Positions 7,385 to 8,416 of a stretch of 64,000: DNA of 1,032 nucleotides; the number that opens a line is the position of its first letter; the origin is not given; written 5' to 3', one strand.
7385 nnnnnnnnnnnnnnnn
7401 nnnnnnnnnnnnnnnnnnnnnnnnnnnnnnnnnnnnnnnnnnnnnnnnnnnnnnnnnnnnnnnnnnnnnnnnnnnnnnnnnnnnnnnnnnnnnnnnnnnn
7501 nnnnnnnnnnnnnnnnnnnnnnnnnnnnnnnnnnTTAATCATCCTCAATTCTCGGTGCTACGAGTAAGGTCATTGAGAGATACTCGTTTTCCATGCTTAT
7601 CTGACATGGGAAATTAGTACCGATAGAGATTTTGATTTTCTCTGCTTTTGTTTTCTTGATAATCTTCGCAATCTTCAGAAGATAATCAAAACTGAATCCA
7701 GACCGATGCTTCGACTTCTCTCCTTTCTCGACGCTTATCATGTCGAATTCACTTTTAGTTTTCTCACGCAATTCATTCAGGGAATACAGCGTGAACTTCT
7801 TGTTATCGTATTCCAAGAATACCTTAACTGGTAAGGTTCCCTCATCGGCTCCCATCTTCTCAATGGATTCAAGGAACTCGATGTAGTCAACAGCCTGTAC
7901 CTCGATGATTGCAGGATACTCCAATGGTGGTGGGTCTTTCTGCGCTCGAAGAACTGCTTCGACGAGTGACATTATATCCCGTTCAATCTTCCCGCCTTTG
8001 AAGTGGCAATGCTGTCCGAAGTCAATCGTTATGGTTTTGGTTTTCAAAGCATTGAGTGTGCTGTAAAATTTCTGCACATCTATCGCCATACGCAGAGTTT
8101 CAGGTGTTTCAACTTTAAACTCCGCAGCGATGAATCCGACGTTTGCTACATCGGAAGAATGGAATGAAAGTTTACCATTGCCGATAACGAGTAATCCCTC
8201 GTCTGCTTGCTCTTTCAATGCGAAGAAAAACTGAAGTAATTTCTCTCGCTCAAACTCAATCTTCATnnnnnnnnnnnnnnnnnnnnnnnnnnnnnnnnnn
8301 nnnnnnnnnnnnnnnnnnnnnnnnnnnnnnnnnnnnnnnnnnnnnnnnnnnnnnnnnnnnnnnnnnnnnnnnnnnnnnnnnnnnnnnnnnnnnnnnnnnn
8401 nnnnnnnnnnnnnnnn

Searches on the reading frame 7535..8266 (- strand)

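Call 49: search_protein_families(library=pfam, proteins=[window:7535-8266:-], max_evalue=0.001)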
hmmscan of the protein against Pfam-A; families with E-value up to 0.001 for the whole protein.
window:7535-8266:- (243 aa): 0 families

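Call 51: search_protein_families(library=phrogs, proteins=[window:7535-8266:-], max_evalue=0.001)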
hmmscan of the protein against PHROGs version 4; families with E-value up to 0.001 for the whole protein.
window:7535-8266:- (243 aa): 1 family
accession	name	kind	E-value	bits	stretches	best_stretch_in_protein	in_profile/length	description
phrog_947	-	DNA, RNA and nucleotide metabolism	0.00059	19.9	0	123-239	256-363/368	DNA polymerase processivity factor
